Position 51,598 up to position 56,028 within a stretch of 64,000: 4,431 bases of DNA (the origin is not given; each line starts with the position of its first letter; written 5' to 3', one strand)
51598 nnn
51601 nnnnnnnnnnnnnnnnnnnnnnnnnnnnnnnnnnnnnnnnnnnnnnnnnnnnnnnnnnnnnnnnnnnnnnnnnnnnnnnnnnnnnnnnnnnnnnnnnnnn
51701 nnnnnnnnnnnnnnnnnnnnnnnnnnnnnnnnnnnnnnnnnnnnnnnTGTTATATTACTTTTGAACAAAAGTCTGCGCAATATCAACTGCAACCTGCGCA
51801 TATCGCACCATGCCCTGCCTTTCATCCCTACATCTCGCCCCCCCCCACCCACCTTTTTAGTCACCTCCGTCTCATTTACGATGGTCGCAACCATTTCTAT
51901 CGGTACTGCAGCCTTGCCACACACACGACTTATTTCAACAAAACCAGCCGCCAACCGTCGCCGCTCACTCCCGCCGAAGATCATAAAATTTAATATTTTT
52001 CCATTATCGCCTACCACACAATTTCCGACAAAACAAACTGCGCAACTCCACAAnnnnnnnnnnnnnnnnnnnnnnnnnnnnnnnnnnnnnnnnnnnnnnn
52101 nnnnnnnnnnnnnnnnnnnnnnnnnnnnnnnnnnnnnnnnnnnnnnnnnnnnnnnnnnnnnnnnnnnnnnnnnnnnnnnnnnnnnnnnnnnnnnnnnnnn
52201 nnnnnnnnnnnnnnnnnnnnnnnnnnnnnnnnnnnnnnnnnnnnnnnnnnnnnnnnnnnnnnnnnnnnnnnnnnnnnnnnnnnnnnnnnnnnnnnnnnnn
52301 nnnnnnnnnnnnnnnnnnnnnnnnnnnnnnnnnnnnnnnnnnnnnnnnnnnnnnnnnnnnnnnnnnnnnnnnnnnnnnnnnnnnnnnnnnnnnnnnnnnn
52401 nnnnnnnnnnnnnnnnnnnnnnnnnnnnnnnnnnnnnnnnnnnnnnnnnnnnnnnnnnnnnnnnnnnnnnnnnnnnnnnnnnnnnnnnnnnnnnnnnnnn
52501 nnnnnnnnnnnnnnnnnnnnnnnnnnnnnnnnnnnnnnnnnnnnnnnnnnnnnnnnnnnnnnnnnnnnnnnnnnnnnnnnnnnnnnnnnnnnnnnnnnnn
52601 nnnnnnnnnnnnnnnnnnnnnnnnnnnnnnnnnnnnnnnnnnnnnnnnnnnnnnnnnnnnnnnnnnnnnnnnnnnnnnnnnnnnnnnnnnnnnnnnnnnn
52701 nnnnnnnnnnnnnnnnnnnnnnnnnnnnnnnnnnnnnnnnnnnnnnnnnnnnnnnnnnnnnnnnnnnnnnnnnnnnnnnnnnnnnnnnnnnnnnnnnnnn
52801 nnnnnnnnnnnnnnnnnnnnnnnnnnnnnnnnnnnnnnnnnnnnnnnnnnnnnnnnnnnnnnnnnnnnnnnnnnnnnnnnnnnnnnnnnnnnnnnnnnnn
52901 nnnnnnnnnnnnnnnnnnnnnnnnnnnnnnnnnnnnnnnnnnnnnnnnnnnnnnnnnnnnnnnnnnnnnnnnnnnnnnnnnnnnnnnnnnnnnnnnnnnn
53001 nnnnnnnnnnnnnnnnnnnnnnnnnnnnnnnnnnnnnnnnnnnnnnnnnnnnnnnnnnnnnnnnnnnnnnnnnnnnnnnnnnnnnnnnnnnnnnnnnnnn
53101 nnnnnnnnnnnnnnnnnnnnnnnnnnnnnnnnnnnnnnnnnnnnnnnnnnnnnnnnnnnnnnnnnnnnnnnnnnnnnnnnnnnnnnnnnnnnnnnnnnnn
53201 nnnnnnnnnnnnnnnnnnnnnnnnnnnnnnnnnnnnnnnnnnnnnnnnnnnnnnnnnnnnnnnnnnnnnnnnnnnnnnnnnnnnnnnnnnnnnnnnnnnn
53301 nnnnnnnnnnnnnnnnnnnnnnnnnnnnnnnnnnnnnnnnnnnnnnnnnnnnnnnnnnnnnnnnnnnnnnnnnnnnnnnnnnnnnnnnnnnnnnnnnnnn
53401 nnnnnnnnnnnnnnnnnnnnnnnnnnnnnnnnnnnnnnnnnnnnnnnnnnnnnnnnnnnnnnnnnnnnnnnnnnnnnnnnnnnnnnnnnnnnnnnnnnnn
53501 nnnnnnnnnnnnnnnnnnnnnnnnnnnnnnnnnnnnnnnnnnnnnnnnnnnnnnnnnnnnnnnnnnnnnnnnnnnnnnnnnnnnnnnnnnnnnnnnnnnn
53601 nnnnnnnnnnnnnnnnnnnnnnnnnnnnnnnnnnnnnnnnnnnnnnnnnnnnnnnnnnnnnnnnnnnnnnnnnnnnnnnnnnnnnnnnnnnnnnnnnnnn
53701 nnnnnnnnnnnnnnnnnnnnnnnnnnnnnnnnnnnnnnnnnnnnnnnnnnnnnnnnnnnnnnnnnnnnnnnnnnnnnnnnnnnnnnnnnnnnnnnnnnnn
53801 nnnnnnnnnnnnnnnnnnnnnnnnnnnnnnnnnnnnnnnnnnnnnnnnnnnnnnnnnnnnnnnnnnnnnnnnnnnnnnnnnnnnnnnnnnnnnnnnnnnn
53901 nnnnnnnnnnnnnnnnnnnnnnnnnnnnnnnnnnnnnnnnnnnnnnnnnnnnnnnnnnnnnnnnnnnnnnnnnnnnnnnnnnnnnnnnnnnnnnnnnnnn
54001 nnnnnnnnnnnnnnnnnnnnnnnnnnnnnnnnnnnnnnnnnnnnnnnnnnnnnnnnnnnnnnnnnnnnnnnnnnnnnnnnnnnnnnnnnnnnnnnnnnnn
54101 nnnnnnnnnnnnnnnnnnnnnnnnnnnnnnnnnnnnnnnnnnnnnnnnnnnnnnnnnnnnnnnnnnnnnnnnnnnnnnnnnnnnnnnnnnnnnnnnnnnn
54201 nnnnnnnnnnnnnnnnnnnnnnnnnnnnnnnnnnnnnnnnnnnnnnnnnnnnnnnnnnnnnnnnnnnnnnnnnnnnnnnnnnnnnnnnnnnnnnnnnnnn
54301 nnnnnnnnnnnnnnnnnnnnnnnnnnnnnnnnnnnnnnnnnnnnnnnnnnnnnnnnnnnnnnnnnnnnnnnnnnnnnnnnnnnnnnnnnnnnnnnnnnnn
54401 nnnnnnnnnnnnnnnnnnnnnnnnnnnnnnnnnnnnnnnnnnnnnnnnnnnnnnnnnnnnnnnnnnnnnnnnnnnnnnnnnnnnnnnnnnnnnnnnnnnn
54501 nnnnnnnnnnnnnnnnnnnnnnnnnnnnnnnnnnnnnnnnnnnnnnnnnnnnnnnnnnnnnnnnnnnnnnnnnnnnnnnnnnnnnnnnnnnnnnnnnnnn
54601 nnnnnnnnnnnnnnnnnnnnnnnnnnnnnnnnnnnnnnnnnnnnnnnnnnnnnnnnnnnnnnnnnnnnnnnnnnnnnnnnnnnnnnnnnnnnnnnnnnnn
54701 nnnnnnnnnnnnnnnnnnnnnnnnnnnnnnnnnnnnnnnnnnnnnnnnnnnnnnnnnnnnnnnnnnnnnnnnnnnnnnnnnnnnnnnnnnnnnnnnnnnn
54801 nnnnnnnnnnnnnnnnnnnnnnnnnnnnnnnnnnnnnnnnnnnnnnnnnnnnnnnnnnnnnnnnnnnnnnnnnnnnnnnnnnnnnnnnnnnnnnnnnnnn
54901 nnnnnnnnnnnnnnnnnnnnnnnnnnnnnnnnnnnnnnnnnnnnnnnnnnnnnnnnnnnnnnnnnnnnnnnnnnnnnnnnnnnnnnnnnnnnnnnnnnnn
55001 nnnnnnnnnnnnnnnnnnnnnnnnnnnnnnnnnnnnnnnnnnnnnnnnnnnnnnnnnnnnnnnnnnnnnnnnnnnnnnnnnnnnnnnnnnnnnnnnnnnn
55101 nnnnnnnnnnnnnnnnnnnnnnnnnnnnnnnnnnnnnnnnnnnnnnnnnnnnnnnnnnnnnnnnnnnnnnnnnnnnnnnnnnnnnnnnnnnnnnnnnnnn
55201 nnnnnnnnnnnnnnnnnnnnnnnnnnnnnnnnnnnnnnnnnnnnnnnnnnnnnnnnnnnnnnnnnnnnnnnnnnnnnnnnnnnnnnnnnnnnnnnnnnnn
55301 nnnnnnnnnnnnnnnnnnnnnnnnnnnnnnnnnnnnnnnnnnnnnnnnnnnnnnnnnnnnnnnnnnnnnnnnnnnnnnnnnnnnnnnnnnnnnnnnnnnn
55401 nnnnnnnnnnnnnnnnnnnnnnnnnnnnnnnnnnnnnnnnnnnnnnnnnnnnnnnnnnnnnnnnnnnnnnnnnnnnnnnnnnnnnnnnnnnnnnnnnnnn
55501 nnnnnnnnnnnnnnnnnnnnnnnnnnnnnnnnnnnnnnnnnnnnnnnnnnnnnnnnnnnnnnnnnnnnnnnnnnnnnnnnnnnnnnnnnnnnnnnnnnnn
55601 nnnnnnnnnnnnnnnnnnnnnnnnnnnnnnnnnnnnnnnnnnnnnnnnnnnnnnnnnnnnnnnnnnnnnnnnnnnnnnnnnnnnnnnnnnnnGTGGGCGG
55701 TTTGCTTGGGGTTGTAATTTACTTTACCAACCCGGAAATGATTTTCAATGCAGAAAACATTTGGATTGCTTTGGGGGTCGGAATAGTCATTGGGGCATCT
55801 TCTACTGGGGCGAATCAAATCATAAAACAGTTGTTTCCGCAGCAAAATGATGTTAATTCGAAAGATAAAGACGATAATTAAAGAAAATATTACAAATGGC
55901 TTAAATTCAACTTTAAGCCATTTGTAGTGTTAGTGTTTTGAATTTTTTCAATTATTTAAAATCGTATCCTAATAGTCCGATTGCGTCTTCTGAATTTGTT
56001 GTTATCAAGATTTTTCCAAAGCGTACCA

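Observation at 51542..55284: Gene desert of about 3.7 kb with strong, mirrored strand-composition skew next to rpmH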

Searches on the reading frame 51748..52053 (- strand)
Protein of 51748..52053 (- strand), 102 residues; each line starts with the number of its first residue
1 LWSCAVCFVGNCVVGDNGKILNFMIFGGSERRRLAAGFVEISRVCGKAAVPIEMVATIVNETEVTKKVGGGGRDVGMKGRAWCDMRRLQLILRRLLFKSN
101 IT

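Call 72: find_homologous_proteins(query=window:51748-52053:-, max_evalue=0.001)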
Query window:51748-52053:- (102 aa): 2 proteins with E <= 0.001 among 6 candidates.
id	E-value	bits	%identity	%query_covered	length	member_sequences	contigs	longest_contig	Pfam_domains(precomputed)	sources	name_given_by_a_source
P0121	4.4e-43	164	100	77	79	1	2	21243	-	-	-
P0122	3.4e-29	119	97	60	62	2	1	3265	-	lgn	-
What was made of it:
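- The only 'homologues' of the longest arm ORF are from the same species (call 72).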

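Call 74: find_encoding_contigs(protein=P0122, flank=10000, max_places=5)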
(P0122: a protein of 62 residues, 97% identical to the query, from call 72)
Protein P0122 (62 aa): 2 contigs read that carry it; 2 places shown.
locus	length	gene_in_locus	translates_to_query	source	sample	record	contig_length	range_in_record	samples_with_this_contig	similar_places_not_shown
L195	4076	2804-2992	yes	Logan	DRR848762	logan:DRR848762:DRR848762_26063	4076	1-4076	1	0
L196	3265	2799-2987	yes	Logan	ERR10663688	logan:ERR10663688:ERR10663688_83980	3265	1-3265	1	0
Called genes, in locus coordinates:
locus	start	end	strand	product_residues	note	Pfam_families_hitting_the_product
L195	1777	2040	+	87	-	-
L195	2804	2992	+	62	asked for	-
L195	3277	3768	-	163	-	PF12844:HTH_19, PF13560:HTH_31, PF01381:HTH_3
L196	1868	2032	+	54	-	-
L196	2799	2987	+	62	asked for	-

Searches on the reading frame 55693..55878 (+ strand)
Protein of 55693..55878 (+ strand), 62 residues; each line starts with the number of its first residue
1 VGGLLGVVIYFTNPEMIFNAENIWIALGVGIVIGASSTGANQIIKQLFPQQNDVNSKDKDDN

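Call 80: search_protein_families(library=pfam, proteins=[window:55693-55878:+], max_evalue=0.01)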
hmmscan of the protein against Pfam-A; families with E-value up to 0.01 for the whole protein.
window:55693-55878:+ (62 aa): 1 family
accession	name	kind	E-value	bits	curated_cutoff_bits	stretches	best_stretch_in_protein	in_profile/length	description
PF16079.10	Phage_holin_5_2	-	2e-07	31.6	29.2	1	2-47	31-76/76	Phage holin family Hol44, in holin superfamily V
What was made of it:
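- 55693..55881 (+): Phage holin fragment. Pfam Phage_holin_5_2; only profile positions 31-76 are matched (call 80)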
